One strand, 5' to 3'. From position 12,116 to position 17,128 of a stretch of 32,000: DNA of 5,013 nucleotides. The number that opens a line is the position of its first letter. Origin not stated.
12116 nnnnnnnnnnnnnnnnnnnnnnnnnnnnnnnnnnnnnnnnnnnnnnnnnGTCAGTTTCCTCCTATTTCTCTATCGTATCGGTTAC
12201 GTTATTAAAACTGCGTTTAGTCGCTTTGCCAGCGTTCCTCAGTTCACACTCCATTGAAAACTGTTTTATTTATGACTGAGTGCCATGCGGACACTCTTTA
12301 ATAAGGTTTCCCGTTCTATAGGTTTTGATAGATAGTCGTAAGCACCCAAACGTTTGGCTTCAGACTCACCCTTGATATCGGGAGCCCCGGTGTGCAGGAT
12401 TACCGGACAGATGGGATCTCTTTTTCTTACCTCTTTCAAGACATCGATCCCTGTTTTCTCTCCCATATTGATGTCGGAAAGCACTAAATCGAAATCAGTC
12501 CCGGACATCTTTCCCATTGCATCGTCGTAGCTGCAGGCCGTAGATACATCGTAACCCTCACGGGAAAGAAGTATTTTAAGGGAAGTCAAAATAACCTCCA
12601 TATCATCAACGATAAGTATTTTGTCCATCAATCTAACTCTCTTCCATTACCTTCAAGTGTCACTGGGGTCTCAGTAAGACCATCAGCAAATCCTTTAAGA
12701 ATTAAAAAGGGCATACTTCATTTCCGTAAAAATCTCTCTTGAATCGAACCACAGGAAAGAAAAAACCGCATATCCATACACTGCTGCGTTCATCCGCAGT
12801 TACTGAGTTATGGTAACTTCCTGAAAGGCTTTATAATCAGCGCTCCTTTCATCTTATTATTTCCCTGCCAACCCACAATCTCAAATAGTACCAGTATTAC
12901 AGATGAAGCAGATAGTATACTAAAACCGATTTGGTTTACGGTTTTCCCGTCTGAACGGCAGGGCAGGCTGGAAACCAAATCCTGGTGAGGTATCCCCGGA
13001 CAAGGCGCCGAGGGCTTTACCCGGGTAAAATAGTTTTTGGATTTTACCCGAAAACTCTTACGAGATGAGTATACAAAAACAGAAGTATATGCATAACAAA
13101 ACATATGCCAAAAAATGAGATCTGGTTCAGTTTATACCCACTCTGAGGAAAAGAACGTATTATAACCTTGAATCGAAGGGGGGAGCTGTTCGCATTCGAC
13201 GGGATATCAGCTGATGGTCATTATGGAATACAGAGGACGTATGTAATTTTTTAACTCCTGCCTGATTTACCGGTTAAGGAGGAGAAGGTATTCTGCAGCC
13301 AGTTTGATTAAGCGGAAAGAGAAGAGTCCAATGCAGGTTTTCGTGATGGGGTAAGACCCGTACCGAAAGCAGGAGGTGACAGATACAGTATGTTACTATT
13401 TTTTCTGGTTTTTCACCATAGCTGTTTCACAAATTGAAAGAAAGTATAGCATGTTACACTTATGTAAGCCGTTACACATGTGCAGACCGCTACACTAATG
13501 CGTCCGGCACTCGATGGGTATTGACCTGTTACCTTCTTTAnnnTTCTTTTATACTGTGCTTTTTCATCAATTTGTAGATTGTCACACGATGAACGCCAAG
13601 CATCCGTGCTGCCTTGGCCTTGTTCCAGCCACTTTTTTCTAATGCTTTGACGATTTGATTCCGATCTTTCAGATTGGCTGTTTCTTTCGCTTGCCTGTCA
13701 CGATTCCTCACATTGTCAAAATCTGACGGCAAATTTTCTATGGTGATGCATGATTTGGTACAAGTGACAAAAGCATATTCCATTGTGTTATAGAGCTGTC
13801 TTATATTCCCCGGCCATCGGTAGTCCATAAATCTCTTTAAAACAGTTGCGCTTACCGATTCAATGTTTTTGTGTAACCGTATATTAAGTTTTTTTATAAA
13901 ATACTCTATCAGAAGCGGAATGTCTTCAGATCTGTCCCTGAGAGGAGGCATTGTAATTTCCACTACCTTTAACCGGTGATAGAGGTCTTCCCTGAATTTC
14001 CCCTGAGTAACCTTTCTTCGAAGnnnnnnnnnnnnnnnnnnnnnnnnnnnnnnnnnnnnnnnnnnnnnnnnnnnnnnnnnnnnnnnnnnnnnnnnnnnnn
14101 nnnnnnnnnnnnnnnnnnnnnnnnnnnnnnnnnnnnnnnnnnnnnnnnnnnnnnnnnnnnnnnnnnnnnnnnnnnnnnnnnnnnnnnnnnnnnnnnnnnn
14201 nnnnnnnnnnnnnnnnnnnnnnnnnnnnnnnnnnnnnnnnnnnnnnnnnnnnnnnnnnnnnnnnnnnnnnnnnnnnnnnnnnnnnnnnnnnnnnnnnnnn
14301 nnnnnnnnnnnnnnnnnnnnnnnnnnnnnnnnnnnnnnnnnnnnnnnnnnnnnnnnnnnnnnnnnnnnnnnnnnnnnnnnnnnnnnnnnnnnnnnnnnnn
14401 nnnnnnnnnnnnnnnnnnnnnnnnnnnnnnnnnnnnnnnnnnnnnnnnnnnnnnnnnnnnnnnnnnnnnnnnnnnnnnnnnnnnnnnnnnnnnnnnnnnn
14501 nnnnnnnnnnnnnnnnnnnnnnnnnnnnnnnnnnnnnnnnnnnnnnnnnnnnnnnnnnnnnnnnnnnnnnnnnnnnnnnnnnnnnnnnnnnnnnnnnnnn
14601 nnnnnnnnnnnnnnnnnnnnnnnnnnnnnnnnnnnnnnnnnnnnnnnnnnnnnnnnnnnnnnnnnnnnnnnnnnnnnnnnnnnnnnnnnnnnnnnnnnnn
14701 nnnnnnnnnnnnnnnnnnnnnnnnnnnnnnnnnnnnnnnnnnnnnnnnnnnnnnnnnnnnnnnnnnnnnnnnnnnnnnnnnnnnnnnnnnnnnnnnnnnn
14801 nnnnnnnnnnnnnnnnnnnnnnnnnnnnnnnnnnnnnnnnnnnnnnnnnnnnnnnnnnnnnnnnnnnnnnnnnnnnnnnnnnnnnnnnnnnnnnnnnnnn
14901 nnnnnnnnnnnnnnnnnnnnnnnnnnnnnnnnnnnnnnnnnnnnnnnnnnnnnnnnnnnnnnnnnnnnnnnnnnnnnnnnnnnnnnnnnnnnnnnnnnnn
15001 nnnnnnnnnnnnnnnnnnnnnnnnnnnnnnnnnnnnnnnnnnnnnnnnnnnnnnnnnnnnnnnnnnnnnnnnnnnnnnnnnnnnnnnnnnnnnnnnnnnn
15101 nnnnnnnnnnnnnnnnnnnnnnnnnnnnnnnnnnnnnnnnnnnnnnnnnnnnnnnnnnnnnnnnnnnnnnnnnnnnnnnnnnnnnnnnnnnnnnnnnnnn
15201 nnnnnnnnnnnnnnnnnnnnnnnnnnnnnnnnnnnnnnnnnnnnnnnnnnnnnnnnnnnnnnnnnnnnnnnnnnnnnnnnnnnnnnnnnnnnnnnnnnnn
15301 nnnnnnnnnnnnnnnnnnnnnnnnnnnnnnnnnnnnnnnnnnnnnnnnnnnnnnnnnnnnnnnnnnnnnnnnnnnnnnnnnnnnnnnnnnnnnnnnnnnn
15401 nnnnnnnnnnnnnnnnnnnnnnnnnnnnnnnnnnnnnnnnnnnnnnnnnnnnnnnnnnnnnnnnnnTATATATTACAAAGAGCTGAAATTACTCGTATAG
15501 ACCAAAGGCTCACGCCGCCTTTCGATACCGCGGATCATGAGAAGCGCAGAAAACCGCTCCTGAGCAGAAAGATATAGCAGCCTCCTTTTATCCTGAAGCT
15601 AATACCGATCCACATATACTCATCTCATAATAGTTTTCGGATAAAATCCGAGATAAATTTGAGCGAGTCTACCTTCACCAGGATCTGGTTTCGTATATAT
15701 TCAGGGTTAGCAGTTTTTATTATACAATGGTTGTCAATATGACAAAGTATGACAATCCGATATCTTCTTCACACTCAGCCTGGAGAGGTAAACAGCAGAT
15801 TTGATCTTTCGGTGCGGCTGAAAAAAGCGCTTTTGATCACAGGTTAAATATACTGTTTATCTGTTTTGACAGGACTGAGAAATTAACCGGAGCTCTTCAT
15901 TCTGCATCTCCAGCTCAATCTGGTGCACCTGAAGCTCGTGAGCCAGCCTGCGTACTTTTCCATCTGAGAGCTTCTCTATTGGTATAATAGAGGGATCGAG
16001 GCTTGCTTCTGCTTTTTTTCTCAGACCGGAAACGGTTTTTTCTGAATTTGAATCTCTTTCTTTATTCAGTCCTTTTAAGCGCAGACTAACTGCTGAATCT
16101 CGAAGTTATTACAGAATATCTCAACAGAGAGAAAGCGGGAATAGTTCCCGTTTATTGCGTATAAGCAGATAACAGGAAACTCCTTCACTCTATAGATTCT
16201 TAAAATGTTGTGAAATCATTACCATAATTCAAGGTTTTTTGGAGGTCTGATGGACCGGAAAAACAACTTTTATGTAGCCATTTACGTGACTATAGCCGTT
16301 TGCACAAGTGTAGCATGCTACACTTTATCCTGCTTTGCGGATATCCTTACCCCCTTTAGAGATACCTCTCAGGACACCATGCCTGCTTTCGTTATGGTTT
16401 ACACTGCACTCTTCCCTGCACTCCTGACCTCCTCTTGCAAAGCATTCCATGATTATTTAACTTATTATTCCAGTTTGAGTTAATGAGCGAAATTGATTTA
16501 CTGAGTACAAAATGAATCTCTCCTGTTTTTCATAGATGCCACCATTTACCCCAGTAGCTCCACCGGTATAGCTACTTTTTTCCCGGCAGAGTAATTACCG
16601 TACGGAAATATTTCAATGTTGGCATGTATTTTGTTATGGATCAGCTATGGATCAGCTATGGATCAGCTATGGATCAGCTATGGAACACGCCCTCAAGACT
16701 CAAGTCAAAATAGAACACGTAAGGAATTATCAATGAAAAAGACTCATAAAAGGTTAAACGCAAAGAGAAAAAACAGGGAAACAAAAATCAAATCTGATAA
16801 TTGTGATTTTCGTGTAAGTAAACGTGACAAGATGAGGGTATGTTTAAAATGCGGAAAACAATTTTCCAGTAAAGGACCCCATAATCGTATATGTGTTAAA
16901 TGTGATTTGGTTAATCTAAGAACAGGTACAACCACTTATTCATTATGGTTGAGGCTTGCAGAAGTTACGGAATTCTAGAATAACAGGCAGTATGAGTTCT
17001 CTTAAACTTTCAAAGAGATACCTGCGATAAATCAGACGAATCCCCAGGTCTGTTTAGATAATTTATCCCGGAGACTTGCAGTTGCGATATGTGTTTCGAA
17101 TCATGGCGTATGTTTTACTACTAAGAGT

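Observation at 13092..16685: A PAS/sigma-54 activator gene is bracketed by two outward-facing paralogous modules (3 x 18-bp dyad array plus a conserved TGGCAT-N5-TTGT box)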

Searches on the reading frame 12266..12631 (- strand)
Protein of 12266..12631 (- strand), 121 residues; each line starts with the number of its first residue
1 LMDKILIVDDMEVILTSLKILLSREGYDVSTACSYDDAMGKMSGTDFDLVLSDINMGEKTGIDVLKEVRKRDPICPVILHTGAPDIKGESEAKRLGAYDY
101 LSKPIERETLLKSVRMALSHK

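Call 12: search_protein_families(library=pfam, proteins=[window:12266-12631:-], max_evalue=0.01)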
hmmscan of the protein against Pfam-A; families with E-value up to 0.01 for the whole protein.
window:12266-12631:- (121 aa): 1 family
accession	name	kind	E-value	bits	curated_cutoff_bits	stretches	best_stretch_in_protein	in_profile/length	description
PF00072.30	Response_reg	-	1.2e-26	93.5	30.2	1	5-114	1-110/111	Response regulator receiver domain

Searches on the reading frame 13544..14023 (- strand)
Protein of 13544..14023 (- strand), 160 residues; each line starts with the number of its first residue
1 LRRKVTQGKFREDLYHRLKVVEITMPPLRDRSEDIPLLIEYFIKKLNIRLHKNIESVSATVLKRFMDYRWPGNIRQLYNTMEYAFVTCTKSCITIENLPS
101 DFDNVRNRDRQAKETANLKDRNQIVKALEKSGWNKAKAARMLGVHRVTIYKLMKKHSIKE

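Call 63: find_related_loci(query=A4, collection=metagenome_contigs, flank=1500)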
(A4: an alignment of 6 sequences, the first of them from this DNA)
Query A4 (160 aa) in metagenome_contigs; peptide patterns used: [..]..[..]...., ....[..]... (x = any residue, [..] = any of these).
593 stretches matched a pattern; 217 encode a relative of the query (tblastn E <= 1e-3); the best 80 are kept; 80 distinct loci.
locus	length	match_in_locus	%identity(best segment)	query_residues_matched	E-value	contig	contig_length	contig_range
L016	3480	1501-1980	71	1-160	1e-77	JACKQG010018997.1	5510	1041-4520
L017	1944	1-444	64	13-160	6e-65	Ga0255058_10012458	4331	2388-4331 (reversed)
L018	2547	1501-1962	55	1-155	2e-55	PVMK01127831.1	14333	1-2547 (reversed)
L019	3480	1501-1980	50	1-160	7e-54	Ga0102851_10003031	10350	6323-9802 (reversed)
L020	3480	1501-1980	50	1-160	7e-54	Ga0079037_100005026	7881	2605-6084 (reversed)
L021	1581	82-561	50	1-160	4e-55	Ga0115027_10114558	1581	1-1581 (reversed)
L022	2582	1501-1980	50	1-160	7e-54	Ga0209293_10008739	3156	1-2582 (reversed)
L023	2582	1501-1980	50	1-160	7e-54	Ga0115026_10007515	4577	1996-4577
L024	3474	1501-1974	47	1-158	4e-51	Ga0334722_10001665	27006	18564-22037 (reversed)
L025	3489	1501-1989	48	1-158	3e-48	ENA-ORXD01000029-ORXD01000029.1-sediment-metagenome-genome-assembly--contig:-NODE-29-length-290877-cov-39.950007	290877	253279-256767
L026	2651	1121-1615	46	1-160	8e-48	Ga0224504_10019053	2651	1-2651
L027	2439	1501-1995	46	1-160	4e-46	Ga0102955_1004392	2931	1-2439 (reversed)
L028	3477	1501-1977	47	1-160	5e-46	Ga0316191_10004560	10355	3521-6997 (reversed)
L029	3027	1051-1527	48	1-160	1e-45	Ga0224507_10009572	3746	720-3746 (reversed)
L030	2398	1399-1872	49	1-158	1e-45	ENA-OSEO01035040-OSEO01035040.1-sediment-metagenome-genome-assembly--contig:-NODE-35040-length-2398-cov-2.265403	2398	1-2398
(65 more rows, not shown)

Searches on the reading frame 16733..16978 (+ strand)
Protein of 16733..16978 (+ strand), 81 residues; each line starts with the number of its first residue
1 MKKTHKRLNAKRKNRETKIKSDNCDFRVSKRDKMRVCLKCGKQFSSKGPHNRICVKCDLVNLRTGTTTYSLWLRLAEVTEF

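Call 12: search_protein_families(library=pfam, proteins=[window:16733-16978:+], max_evalue=0.01)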
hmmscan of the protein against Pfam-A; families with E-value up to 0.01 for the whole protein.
window:16733-16978:+ (81 aa): 0 families

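Call 58: search_protein_families(library=pfam, proteins=[window:16733-16975:+], max_evalue=10)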
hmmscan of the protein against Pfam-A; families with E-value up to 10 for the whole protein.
seq(81 aa): 9 families
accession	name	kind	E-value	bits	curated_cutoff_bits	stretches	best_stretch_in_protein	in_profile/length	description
PF01155.25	HypA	-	0.016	15.7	28.9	1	21-63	57-98/112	Hydrogenase/urease nickel incorporation, metallochaperone, hypA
PF12773.13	DZR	-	0.018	15.6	27.3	1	23-58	3-31/45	Double zinc ribbon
PF02892.21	zf-BED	-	0.018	15.5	20.6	1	27-50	9-30/44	BED zinc finger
PF18912.6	DZR_2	-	0.11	12.7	27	1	24-57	27-55/56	Double zinc ribbon domain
PF05443.17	ROS_MUCR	-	0.13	12.7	25.4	1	3-45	30-75/123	ROS/MUCR transcriptional regulator protein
PF16622.11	zf-C2H2_11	-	0.33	11.1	27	1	37-49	7-19/29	zinc-finger C2H2-type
PF25414.1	zf-C2H2_Z280C_D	-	4.6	7.5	22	0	23-34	9-22/39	Z280C/D-like C2H2 zinc finger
PF18508.7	zf_C2H2_13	-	5.3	7.2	26.5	1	32-44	15-27/42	Zinc finger domain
PF15854.10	GPR15L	-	6.5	7.5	27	1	31-59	31-62/77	G-protein coupled receptor ligand 15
